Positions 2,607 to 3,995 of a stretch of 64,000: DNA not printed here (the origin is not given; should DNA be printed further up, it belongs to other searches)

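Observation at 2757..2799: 43-nt overlap between tssF and tssG in different frames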

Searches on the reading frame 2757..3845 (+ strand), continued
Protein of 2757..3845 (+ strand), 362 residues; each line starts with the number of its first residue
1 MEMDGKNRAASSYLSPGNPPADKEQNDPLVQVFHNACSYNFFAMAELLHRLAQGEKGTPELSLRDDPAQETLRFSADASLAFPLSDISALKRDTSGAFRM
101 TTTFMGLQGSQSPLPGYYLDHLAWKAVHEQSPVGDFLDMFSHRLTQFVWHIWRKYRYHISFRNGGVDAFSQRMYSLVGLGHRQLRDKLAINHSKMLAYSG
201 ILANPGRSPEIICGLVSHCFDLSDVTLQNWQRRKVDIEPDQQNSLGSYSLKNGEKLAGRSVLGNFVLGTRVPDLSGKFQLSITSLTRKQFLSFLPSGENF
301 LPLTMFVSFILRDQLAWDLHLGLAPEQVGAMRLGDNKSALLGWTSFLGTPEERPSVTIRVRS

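Call 36: get_annotated_region(hit=H44, flank=2500)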
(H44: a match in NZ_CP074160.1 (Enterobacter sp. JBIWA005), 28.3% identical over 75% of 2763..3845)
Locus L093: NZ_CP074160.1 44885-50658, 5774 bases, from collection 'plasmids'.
description: Enterobacter sp. JBIWA005 plasmid pJBIWA005_1, complete sequence
organism: Enterobacter sp. JBIWA005 (NCBI taxid 2831891)
taxonomy: Bacteria; Pseudomonadota; Gammaproteobacteria; Enterobacterales; Enterobacteriaceae; Enterobacter; Enterobacter sp. JBIWA005
host: -; source: lake water; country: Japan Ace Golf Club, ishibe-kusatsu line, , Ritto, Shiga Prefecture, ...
typing (MOB-suite, as given by PLSDB): mobilizable; replicon IncFII,rep_cluster_2183; relaxase MOBP
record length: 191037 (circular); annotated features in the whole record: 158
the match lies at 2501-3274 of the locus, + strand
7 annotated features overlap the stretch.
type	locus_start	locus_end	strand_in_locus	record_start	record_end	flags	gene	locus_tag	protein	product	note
CDS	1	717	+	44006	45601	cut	tssA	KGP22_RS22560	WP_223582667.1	type VI secretion system protein TssA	-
CDS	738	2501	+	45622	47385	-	tssF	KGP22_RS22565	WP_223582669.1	type VI secretion system baseplate subunit TssF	GO:0033103 - protein secretion by the type VI secretion system [Evidence IEA]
CDS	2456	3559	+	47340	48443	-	tssG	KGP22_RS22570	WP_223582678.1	type VI secretion system baseplate subunit TssG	GO:0033103 - protein secretion by the type VI secretion system [Evidence IEA]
CDS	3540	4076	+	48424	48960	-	tssJ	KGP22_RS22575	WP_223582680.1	type VI secretion system lipoprotein TssJ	GO:0033103 - protein secretion by the type VI secretion system [Evidence IEA]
CDS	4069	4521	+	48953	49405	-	tssE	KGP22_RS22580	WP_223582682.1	type VI secretion system baseplate subunit TssE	GO:0033103 - protein secretion by the type VI secretion system [Evidence IEA]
CDS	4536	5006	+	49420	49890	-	-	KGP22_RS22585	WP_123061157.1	hypothetical protein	-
CDS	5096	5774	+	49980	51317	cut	-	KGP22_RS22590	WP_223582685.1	VasL domain-containing protein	-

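Call 37: get_annotated_region(hit=H45, flank=2500)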
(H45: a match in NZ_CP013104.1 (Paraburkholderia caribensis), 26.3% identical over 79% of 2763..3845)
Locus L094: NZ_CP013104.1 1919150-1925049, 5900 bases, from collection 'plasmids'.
description: Paraburkholderia caribensis strain MWAP64 plasmid 1, complete sequence
organism: Paraburkholderia caribensis (NCBI taxid 75105)
taxonomy: Bacteria; Pseudomonadota; Betaproteobacteria; Burkholderiales; Burkholderiaceae; Paraburkholderia; Paraburkholderia caribensis
host: -; source: -; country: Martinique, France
typing (MOB-suite, as given by PLSDB): non-mobilizable
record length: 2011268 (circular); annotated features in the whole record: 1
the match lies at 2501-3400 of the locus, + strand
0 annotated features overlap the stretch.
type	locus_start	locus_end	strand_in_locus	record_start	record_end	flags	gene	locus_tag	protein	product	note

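Call 38: get_annotated_region(hit=H46, flank=2500)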
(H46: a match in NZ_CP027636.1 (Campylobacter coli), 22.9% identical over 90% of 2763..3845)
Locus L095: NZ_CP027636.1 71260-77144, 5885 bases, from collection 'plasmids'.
description: Campylobacter coli strain meC0281 plasmid unnamed2, complete sequence
organism: Campylobacter coli (NCBI taxid 195)
taxonomy: Bacteria; Campylobacterota; Epsilonproteobacteria; Campylobacterales; Campylobacteraceae; Campylobacter; Campylobacter coli
host: -; source: turkey,meat; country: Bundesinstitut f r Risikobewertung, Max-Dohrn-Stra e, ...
typing (MOB-suite, as given by PLSDB): conjugative; relaxase MOBP; mating-pair formation MPF_T
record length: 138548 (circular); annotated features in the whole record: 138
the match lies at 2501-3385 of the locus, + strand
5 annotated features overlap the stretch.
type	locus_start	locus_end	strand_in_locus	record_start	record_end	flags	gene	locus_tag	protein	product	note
CDS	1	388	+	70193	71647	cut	tssC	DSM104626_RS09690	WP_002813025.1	type VI secretion system contractile sheath large subunit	GO:0033103 - protein secretion by the type VI secretion system [Evidence IEA]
CDS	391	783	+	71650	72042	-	tssE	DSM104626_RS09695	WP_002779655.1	type VI secretion system baseplate subunit TssE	GO:0033103 - protein secretion by the type VI secretion system [Evidence IEA]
CDS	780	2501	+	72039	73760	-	tssF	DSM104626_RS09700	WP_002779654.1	type VI secretion system baseplate subunit TssF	GO:0033103 - protein secretion by the type VI secretion system [Evidence IEA]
CDS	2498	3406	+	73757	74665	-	tssG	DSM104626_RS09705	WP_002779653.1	type VI secretion system baseplate subunit TssG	GO:0033103 - protein secretion by the type VI secretion system [Evidence IEA]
CDS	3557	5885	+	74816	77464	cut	-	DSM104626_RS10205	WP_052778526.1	contractile injection system protein, VgrG/Pvc8 family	-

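Call 39: get_annotated_region(hit=H50, flank=2500)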
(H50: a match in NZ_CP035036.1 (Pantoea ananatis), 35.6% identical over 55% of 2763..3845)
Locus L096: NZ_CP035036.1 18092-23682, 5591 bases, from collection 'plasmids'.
description: Pantoea ananatis strain NN08200 plasmid unnamed2, complete sequence
organism: Pantoea ananatis (NCBI taxid 553)
taxonomy: Bacteria; Pseudomonadota; Gammaproteobacteria; Enterobacterales; Erwiniaceae; Pantoea; Pantoea ananatis
host: -; source: tissue sample,sugarcane root; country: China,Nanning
typing (MOB-suite, as given by PLSDB): non-mobilizable; replicon rep_cluster_1232
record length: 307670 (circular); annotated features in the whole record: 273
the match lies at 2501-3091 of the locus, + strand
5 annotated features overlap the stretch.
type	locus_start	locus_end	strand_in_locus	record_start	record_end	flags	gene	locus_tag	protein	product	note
CDS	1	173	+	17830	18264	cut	-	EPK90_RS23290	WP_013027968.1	DUF1240 domain-containing protein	-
CDS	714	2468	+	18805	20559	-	tssF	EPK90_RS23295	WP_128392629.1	type VI secretion system baseplate subunit TssF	GO:0033103 - protein secretion by the type VI secretion system [Evidence IEA]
CDS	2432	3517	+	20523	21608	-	tssG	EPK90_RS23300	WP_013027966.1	type VI secretion system baseplate subunit TssG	GO:0033103 - protein secretion by the type VI secretion system [Evidence IEA]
CDS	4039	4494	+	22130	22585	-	tssE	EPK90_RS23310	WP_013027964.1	type VI secretion system baseplate subunit TssE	GO:0033103 - protein secretion by the type VI secretion system [Evidence IEA]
CDS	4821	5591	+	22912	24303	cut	-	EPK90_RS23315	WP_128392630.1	VasL domain-containing protein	-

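Call 40: get_annotated_region(hit=H51, flank=2500)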
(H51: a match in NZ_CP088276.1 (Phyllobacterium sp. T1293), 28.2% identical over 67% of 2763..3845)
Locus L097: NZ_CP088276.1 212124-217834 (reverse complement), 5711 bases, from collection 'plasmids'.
description: Phyllobacterium sp. T1293 plasmid pT1293b, complete sequence
organism: Phyllobacterium sp. T1293 (NCBI taxid 555317)
taxonomy: Bacteria; Pseudomonadota; Alphaproteobacteria; Hyphomicrobiales; Phyllobacteriaceae; Phyllobacterium; Phyllobacterium sp. T1293
host: -; source: Melilotus albus,Cell culture,root nodule; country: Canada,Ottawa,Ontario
typing (MOB-suite, as given by PLSDB): non-mobilizable
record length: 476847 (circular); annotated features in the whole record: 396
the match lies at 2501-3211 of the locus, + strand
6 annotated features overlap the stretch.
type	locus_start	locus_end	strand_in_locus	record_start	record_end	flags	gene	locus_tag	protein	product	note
CDS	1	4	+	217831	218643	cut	-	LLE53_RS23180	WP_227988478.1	type VI secretion system accessory protein TagJ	-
CDS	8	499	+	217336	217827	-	tssE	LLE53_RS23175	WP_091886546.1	type VI secretion system baseplate subunit TssE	GO:0033103 - protein secretion by the type VI secretion system [Evidence IEA]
CDS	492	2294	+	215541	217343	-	tssF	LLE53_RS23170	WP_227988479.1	type VI secretion system baseplate subunit TssF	GO:0033103 - protein secretion by the type VI secretion system [Evidence IEA]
CDS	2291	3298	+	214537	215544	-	tssG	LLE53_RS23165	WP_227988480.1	type VI secretion system baseplate subunit TssG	GO:0033103 - protein secretion by the type VI secretion system [Evidence IEA]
CDS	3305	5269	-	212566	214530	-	-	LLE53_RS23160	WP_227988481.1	serine/threonine-protein kinase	GO:0006468 - protein phosphorylation [Evidence IEA]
CDS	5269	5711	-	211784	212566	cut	-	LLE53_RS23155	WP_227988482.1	protein phosphatase 2C domain-containing protein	-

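Call 44: find_encoding_contigs(protein=P0001, flank=400, max_places=2)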
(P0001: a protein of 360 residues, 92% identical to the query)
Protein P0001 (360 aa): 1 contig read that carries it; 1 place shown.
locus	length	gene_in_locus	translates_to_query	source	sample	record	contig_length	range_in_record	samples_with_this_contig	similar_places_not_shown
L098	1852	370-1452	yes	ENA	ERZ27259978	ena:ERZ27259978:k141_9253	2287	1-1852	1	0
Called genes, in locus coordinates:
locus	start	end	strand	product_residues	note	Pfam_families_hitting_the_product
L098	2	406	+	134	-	?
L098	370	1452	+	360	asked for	PF06996:T6SS_TssG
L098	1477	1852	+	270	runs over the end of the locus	?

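Call 45: find_encoding_contigs(protein=P0009, flank=400, max_places=2)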
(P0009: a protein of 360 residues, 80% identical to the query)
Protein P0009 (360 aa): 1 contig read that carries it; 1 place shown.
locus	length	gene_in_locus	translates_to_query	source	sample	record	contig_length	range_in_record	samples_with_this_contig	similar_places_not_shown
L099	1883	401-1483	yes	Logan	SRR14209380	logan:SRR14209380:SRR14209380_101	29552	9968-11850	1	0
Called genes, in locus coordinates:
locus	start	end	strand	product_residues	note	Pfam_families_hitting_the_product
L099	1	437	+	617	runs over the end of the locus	PF05947:T6SS_TssF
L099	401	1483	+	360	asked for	PF06996:T6SS_TssG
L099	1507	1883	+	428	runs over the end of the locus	PF20232:T6SS_FHA_C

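Call 46: find_encoding_contigs(protein=P0013, flank=400, max_places=2)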
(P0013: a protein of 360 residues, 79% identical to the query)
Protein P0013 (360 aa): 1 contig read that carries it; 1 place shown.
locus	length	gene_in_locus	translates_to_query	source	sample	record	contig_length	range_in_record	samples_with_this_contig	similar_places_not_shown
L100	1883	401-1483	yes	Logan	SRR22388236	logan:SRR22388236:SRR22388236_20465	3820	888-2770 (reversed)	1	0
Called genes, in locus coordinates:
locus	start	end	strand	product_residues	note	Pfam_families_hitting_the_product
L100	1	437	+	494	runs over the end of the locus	?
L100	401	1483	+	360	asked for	PF06996:T6SS_TssG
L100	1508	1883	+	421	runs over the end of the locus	?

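Call 47: find_encoding_contigs(protein=P0014, flank=400, max_places=2)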
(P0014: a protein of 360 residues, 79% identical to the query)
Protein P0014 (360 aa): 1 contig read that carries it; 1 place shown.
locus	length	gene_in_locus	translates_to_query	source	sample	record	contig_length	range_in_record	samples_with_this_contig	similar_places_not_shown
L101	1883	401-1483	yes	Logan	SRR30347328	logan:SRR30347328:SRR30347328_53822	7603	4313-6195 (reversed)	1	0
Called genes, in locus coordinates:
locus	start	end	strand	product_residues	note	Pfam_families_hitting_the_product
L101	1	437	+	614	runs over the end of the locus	?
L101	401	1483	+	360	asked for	PF06996:T6SS_TssG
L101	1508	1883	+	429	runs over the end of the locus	PF20232:T6SS_FHA_C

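Call 48: find_encoding_contigs(protein=P0015, flank=400, max_places=2)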
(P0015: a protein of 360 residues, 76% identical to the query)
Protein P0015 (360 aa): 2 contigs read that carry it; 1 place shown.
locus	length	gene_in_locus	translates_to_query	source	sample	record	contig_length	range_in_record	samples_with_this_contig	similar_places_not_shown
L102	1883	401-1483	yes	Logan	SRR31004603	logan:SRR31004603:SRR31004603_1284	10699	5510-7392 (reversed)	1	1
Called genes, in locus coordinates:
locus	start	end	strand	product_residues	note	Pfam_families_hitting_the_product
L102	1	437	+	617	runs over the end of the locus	PF05947:T6SS_TssF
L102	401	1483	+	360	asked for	PF06996:T6SS_TssG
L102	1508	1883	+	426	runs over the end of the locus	PF20232:T6SS_FHA_C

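Call 53: search_solved_structures(query=L093:2456-3559:+, show_alignments=1, max_evalue=1e-10)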
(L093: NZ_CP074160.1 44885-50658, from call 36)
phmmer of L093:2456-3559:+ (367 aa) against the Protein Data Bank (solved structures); distinct sequences matched with E-value up to 1e-10: 3.
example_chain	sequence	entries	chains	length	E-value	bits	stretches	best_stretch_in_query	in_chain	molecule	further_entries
6giy_C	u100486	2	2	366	1.3e-179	600.2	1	1-367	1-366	TssG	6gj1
6n38_G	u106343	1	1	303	9.3e-147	492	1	64-367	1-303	Putative type VI secretion protein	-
6gj3_C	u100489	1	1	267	1.6e-129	435.3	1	100-367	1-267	TssG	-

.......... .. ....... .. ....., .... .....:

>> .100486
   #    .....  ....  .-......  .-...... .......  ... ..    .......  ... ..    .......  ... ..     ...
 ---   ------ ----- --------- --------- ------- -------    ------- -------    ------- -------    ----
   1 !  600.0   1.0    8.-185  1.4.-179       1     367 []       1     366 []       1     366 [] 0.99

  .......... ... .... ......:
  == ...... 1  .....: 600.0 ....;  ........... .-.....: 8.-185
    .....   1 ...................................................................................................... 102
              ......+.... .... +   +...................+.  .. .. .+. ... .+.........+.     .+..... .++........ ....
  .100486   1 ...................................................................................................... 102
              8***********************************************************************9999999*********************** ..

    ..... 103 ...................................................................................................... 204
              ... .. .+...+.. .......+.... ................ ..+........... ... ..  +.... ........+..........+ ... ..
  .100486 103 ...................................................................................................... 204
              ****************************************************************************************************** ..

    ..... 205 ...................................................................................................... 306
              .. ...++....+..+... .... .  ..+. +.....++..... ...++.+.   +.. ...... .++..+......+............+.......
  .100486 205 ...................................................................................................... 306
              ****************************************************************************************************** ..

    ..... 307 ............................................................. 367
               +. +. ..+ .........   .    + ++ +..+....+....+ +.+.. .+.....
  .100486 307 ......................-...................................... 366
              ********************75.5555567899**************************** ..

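Call 65: predict_structure(alignment_id=A1)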
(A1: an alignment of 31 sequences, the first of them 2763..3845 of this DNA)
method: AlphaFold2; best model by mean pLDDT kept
length: 360 residues; sequences in the alignment: 31
mean_pLDDT: 58.5   pTM: 0.42
mean pLDDT of the five models: 58.5, 57.4, 56.1, 55.0, 54.7
residues with pLDDT >= 90: 3; 70-90: 96; 50-70: 148; < 50: 113
segments of 3 or more residues with pLDDT < 50: 1-24, 78-81, 102-118, 152-179, 182-204, 241-243, 257-263
pLDDT, mean of each block of 10 residues (from residue 1): 30 37 57 70 78 61 71 60 71 81 39 44 56 62 60 38 44 42 41 38 52 68 75 53 52 53 50 71 85 81 64 73 68 52 58 74
secondary structure, 60 per line:
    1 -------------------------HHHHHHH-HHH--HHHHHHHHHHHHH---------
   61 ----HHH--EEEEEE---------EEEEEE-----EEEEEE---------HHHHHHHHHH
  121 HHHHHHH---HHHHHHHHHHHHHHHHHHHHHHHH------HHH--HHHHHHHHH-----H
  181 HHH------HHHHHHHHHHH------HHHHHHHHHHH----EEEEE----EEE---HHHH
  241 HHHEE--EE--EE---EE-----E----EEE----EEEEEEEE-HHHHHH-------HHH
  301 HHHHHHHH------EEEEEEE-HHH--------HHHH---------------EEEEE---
elements in order: H26-32 H39-51 E70-75 E85-90 E96-101 H111-127 H131-154 H166-174 H180-183 H190-200 H207-217 E222-226 E231-233 H237-243 E269-271 E276-283 H285-290 H298-308 E315-321 H334-337 E353-357
